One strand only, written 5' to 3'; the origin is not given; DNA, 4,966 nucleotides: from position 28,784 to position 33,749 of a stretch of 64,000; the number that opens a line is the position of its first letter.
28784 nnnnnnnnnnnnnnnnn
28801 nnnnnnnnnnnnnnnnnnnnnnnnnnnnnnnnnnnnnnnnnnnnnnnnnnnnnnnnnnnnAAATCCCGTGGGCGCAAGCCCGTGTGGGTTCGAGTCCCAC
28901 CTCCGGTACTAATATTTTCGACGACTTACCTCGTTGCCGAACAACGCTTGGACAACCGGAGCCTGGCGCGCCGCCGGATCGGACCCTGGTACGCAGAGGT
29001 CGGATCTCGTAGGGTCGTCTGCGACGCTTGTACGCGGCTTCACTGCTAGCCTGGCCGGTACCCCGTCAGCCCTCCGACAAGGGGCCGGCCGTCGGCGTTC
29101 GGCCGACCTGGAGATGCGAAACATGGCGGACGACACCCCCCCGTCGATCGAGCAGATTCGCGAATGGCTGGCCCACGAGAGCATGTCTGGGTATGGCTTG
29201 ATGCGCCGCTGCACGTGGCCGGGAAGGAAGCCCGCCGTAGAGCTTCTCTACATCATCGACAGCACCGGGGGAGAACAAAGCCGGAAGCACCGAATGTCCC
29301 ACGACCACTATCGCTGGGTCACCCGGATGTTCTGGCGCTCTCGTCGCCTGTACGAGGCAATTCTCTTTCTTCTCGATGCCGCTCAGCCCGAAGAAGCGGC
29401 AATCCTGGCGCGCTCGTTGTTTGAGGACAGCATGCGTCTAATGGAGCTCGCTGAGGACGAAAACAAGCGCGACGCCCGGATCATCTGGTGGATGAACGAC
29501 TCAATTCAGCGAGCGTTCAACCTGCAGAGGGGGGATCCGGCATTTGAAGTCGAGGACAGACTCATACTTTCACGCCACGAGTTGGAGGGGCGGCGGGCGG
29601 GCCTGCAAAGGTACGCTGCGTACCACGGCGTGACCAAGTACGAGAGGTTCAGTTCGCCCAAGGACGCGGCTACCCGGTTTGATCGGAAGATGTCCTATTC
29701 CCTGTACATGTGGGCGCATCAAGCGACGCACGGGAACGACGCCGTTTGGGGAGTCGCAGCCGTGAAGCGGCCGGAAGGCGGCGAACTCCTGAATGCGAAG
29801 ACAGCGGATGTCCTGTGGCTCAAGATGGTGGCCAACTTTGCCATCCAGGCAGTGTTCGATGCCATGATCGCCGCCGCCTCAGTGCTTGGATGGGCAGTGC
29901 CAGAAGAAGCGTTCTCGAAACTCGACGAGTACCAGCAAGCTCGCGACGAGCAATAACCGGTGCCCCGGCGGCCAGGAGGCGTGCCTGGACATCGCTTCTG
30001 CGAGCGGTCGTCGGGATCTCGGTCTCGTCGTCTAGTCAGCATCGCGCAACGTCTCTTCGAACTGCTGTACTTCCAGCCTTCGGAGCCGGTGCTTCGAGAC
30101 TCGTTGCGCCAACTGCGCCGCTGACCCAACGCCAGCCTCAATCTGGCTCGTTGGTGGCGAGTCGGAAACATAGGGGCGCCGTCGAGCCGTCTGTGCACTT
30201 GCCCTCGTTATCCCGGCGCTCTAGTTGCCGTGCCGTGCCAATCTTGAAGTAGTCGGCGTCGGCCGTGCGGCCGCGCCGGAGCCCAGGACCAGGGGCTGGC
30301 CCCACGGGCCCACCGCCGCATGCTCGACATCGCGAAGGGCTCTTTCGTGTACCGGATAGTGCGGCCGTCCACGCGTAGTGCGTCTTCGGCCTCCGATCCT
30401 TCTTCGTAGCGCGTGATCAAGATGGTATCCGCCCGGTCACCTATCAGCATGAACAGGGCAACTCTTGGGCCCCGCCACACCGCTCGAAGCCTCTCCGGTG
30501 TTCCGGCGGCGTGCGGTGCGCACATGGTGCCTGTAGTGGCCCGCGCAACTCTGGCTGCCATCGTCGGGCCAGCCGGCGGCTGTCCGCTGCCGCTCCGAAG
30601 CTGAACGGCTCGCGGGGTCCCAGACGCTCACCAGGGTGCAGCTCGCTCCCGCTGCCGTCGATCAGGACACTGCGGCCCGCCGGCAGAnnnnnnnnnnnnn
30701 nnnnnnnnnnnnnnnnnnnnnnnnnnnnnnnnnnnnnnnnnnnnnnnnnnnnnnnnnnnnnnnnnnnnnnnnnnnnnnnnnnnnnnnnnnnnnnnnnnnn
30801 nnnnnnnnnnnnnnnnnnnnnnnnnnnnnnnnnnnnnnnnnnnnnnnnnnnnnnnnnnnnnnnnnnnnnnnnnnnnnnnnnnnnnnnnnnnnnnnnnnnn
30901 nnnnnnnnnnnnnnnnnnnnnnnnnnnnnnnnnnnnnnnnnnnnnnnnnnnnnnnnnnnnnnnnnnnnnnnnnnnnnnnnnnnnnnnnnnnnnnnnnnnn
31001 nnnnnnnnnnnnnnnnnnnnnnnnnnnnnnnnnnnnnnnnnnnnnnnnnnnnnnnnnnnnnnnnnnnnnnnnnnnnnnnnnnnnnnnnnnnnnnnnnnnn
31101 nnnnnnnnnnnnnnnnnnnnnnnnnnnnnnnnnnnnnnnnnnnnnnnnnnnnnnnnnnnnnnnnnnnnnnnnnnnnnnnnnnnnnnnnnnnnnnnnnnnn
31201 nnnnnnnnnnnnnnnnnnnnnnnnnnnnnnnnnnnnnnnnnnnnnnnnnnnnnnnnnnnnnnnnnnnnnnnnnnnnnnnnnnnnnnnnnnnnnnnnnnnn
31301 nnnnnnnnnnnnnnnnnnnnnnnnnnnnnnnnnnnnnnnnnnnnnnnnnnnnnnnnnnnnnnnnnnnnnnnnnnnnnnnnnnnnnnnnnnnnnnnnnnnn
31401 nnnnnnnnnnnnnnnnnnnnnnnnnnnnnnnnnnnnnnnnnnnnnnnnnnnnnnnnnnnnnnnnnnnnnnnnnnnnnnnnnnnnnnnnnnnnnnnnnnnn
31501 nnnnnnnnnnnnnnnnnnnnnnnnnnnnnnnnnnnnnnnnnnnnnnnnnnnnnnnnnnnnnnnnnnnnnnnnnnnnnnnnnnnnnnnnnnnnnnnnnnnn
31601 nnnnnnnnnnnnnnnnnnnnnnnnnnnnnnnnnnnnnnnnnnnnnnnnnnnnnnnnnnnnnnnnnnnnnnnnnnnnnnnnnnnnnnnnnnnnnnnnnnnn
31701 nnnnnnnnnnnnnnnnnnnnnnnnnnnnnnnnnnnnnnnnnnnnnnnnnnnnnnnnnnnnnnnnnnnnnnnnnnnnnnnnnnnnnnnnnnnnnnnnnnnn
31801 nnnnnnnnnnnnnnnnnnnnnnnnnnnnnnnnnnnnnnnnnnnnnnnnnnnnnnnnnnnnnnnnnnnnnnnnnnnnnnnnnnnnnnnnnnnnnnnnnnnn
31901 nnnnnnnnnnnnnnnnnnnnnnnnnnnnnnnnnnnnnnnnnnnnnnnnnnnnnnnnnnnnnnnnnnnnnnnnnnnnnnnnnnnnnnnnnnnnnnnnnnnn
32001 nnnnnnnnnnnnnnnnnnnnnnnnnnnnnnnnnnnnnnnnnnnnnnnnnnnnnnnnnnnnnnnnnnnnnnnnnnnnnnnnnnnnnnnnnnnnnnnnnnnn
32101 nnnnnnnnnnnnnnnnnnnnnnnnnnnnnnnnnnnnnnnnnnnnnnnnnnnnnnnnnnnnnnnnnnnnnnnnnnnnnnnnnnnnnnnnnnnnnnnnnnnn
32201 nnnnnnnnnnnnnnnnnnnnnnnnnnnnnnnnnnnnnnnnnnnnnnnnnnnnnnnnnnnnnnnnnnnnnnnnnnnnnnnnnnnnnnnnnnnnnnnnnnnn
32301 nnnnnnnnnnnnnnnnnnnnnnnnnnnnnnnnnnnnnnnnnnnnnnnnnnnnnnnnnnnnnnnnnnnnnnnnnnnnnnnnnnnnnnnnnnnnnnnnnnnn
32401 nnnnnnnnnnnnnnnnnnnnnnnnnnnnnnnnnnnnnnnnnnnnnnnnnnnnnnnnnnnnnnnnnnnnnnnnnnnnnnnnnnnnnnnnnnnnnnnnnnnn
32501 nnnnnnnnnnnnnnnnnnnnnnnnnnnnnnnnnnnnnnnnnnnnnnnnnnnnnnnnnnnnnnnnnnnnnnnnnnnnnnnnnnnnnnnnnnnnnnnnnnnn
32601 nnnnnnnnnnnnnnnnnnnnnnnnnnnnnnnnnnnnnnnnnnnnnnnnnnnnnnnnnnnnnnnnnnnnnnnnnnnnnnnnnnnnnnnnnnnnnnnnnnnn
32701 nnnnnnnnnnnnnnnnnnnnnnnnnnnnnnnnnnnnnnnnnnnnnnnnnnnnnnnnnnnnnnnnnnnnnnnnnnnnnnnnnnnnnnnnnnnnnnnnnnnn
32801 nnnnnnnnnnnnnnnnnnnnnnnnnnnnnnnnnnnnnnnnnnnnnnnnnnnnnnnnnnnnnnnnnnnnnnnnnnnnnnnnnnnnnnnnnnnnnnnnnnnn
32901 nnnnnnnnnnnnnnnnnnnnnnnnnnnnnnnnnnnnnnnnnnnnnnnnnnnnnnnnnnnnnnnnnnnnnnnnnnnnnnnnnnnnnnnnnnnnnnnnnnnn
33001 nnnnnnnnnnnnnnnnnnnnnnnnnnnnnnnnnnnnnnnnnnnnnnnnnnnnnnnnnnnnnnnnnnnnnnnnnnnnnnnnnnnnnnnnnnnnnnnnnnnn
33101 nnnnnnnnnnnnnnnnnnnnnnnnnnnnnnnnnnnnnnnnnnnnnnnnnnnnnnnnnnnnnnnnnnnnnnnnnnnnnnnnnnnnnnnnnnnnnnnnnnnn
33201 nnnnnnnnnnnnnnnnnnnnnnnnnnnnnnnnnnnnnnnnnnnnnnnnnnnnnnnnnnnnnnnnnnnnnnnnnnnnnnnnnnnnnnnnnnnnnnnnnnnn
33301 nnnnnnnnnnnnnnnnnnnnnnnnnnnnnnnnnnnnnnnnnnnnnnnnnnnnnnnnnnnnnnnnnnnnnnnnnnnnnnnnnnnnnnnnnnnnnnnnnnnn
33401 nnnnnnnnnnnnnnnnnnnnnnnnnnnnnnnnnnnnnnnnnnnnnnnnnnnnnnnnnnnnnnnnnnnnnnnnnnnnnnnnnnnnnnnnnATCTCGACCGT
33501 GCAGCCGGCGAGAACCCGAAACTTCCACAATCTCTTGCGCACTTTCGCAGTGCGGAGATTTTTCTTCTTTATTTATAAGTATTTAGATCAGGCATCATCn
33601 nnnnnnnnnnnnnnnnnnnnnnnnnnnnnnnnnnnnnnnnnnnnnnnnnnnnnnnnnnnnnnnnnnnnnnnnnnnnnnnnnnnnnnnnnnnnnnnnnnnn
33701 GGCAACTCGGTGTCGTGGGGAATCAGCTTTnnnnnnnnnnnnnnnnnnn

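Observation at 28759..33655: Two islets end with the same ~150-bp architecture: conserved 45-bp block, AT-rich spacer, tRNA fragment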

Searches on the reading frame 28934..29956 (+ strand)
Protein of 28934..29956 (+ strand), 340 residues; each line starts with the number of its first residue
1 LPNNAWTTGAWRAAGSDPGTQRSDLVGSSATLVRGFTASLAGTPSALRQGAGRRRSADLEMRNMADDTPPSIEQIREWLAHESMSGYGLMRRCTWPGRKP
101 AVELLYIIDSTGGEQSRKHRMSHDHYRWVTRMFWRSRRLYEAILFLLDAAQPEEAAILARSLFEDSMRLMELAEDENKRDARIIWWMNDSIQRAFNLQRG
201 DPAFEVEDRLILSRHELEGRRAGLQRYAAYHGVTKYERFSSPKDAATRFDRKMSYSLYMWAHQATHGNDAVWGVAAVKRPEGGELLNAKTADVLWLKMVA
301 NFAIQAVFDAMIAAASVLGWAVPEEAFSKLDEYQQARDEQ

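Call 11: search_protein_families(library=pfam, proteins=[window:28934-29956:+], max_evalue=0.01)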
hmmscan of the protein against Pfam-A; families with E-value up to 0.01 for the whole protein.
window:28934-29956:+ (340 aa): 1 family
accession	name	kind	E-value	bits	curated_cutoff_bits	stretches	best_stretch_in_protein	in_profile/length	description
PF18928.5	DUF5677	-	7e-10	39.7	27.1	1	128-269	3-152/166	Family of unknown function (DUF5677)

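Call 39: search_protein_families(library=padloc, proteins=[window:29123-29956:+], max_evalue=0.01)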
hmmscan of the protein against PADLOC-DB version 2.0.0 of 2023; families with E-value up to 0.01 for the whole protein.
window:29123-29956:+ (277 aa): 0 families

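Call 75: find_encoding_contigs(protein=window:29123-29956:+, flank=10000, max_places=10)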
Protein window:29123-29956:+ (277 aa): 17 contigs read that carry it; 3 places shown.
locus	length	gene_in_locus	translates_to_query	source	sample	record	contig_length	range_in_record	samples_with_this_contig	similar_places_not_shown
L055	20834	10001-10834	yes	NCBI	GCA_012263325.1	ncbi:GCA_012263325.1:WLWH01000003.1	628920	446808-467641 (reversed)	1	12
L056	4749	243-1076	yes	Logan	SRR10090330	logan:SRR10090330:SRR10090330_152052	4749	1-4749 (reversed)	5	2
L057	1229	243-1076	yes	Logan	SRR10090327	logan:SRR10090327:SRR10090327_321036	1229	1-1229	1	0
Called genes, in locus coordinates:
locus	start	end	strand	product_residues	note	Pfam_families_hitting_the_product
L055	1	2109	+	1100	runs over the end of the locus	PF00930:DPPIV_N (faint), PF26549:Tricorn_N, PF26550:Tricorn_2nd, PF07676:PD40, PF26549:Tricorn_N, PF01979:Amidohydro_1, PF07969:Amidohydro_3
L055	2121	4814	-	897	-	PF12704:MacB_PCD, PF02687:FtsX, PF12704:MacB_PCD, PF02687:FtsX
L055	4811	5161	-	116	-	PF03551:PadR, PF22194:WHD_F93 (weak)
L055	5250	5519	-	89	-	-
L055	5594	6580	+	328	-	-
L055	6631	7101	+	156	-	-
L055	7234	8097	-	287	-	PF00486:Trans_reg_C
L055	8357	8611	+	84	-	-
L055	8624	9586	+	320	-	PF04607:RelA_SpoT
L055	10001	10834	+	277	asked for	PF18928:DUF5677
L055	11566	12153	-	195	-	-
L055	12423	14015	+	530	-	PF01582:TIR (weak), PF13676:TIR_2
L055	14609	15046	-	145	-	-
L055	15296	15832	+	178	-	PF13424:TPR_12 (faint), PF13374:TPR_10 (faint)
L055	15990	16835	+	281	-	PF00194:Carb_anhydrase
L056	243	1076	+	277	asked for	PF18928:DUF5677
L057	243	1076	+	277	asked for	PF18928:DUF5677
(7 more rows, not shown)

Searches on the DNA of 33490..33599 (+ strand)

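Call 80: search_dna_similar(query=window:33490-33599:+, collection=plasmids, mode=distant, max_evalue=1, max_rows=10)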
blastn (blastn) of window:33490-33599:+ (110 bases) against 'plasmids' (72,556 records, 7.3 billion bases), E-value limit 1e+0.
Records with a match: 128; places in all: 129; records where one place covers at least 80% of the query: 0.
Best place of each record, by identity: 95-99% 3; 80-90% 125.
By first word of the organism name: Staphylococcus 124; Rhizobium 1; Lactococcus 1; Legionella 1; Bacillus 1.
By predicted mobility (MOB-suite, as given by PLSDB): conjugative 117; mobilizable 8; non-mobilizable 3.
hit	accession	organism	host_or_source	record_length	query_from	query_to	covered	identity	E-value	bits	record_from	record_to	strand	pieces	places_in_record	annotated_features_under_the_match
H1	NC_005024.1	Staphylococcus aureus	-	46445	61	109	45%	80.8%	9e-1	39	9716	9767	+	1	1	MobA/MobL family protein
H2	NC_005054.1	Staphylococcus aureus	-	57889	61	109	45%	80.8%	9e-1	39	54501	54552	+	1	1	MobA/MobL family protein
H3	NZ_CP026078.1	Staphylococcus aureus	Homo sapiens,human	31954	61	109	45%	80.8%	9e-1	39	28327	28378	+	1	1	MobA/MobL family protein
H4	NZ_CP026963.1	Staphylococcus aureus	Homo sapiens,human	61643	61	109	45%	80.8%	9e-1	39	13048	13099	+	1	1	MobA/MobL family protein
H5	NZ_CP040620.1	Staphylococcus aureus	Homo sapiens,Blood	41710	61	109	45%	80.8%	9e-1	39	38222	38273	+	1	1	MobA/MobL family protein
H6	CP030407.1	Staphylococcus aureus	Environment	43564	61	109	45%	80.8%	9e-1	39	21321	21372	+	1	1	oriT nickase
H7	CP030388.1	Staphylococcus aureus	Homo sapiens,blood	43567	61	109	45%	80.8%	9e-1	39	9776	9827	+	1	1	oriT nickase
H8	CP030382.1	Staphylococcus aureus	Homo sapiens,nares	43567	61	109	45%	80.8%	9e-1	39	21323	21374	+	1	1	oriT nickase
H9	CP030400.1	Staphylococcus aureus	Homo sapiens,blood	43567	61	109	45%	80.8%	9e-1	39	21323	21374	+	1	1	oriT nickase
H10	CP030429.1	Staphylococcus aureus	Homo sapiens,nares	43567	61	109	45%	80.8%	9e-1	39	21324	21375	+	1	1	oriT nickase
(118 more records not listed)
